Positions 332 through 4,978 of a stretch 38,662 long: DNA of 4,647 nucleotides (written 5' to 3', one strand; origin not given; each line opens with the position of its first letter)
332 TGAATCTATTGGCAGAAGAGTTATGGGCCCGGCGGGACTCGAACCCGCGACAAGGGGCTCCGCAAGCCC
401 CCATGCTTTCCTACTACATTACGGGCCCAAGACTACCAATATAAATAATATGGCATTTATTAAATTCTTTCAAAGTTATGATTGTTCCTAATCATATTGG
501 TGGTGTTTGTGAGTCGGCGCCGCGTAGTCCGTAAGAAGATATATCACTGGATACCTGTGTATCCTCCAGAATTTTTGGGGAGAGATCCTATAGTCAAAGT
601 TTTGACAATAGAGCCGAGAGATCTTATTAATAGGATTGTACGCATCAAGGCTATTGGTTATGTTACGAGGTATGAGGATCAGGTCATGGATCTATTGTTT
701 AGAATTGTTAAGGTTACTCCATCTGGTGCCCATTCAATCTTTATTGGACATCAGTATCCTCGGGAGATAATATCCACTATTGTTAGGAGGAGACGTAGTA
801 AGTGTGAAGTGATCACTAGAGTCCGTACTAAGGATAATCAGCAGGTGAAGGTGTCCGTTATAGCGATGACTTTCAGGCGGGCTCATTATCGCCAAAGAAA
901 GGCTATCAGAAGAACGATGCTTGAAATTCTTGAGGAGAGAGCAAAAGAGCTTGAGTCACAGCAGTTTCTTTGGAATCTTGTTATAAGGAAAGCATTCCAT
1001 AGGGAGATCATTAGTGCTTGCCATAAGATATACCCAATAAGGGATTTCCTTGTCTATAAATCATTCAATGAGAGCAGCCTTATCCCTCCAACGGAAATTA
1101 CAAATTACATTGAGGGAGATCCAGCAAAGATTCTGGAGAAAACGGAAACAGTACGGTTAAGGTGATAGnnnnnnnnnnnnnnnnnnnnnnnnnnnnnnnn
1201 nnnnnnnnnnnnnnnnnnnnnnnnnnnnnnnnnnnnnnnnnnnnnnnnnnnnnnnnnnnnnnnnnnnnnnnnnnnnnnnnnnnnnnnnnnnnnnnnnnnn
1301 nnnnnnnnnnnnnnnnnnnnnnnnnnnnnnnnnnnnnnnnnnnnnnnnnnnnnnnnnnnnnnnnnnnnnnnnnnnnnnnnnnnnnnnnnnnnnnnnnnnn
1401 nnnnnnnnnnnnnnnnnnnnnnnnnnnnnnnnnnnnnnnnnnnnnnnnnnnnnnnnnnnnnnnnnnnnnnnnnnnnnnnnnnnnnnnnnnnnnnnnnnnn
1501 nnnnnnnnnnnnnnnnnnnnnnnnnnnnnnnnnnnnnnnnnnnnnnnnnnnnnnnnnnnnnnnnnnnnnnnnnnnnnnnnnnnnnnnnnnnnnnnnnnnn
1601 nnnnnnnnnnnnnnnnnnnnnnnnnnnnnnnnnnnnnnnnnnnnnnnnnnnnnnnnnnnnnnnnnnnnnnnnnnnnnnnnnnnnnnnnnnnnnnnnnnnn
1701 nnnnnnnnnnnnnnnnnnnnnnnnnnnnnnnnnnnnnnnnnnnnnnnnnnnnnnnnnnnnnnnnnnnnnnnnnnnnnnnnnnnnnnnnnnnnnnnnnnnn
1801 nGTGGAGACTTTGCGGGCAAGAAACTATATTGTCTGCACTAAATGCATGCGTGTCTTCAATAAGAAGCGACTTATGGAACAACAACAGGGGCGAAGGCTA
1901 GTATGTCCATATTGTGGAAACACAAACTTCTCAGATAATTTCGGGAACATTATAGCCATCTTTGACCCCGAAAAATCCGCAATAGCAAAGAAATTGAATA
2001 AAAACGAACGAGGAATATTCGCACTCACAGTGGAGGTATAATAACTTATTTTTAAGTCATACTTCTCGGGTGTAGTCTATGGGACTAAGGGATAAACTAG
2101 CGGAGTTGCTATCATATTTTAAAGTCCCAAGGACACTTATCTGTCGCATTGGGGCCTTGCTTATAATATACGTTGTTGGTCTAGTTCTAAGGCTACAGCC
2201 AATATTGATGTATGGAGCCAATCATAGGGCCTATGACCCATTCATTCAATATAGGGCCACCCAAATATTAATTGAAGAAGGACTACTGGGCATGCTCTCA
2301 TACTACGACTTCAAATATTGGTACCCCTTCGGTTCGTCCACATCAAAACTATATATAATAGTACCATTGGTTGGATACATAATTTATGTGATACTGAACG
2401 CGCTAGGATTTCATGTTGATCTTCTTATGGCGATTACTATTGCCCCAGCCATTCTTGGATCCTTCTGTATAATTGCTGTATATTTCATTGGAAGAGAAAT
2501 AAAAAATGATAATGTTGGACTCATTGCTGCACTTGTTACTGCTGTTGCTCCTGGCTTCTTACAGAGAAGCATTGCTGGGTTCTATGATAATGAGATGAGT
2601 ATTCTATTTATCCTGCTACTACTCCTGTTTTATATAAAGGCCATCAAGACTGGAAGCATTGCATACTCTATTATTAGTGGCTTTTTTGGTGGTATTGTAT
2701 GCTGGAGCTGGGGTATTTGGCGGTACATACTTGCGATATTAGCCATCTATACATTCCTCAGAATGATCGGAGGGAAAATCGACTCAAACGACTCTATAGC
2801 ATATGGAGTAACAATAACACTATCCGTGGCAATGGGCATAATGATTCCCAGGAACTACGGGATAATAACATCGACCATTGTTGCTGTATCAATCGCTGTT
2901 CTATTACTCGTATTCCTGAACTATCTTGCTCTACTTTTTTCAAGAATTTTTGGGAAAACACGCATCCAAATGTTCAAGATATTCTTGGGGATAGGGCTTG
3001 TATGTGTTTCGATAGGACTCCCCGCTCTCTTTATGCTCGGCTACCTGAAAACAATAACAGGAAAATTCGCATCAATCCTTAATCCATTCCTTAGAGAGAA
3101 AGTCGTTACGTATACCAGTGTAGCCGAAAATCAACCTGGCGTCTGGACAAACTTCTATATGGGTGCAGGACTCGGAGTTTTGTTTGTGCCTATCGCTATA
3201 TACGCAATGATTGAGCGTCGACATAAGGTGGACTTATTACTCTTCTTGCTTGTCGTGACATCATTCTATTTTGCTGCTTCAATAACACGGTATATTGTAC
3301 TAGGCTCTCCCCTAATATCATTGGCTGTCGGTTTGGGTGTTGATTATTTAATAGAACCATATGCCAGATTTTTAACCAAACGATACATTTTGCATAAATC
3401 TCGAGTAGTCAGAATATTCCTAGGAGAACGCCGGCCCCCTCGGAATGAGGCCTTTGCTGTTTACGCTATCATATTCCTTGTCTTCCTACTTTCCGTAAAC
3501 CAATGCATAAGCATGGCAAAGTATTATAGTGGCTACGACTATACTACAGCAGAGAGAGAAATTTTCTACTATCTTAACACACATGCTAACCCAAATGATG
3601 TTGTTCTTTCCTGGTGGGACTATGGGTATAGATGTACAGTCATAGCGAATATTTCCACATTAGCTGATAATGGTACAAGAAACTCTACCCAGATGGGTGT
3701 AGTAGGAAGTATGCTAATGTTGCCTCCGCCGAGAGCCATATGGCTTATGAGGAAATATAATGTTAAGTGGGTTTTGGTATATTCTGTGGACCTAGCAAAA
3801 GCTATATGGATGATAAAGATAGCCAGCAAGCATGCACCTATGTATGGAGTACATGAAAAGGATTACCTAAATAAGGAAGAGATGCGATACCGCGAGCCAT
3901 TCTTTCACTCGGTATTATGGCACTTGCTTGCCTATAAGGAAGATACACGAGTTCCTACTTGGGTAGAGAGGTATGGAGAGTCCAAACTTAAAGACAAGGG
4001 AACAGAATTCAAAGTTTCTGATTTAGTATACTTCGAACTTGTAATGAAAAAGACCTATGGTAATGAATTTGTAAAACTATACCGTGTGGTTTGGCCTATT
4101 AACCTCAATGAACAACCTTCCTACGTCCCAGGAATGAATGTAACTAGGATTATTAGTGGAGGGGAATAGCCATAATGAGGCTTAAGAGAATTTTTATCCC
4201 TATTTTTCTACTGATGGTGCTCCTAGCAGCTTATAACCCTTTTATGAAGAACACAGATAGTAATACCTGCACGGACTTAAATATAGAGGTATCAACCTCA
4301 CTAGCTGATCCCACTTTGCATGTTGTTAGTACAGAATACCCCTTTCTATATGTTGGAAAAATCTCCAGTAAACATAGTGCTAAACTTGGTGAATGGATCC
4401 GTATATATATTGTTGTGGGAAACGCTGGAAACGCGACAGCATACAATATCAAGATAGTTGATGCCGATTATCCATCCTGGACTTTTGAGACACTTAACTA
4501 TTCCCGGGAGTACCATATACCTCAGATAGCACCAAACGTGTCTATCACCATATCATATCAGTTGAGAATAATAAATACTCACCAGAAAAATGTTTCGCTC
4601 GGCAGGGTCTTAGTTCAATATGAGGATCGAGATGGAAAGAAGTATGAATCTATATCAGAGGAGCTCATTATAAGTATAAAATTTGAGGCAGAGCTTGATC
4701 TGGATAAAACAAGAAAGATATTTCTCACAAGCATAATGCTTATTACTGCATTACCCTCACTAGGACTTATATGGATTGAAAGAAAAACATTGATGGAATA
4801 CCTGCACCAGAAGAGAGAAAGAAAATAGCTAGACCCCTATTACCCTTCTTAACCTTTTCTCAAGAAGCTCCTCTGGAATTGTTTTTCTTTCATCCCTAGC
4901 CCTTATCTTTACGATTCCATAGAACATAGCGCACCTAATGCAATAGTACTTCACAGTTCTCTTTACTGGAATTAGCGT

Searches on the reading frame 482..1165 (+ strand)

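Call 15: search_protein_families(library=pfam, proteins=[window:482-1165:+], max_evalue=0.001)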
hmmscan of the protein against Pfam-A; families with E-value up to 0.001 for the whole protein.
window:482-1165:+ (227 aa): 1 family
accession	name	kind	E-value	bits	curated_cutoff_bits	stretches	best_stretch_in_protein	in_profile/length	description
PF01015.23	Ribosomal_S3Ae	-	3e-36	125.2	29.3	1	22-194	14-185/191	Ribosomal S3Ae family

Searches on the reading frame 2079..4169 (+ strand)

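Call 15: search_protein_families(library=pfam, proteins=[window:2079-4169:+], max_evalue=0.001)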
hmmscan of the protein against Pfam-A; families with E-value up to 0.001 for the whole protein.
window:2079-4169:+ (696 aa): 3 families
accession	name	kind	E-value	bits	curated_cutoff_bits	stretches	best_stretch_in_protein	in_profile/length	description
PF02516.20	STT3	-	1.4e-35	124.1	24.5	1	51-409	31-396/405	Oligosaccharyl transferase STT3, N-terminal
PF21436.2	STT3-PglB_core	-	5.7e-07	30.6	23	1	506-555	2-51/131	STT3/PglB/AglB core domain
PF13231.12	PMT_2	-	1e-06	29.5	26.1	1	96-233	4-136/160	Dolichyl-phosphate-mannose-protein mannosyltransferase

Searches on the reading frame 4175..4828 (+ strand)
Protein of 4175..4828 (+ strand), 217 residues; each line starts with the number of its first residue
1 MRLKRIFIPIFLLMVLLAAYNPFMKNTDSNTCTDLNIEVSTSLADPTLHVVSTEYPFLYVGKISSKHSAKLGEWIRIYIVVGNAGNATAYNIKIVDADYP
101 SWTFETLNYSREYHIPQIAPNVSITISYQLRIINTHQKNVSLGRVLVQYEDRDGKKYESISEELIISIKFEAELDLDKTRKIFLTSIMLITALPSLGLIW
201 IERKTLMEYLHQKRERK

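Call 15: search_protein_families(library=pfam, proteins=[window:4175-4828:+], max_evalue=0.001)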
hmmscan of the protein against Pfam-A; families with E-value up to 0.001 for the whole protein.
window:4175-4828:+ (217 aa): 1 family
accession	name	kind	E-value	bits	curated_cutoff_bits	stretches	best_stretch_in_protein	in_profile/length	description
PF05753.20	TRAP_beta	-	3.3e-11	43.3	22.4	1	56-181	18-142/178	Translocon-associated protein beta (TRAPB)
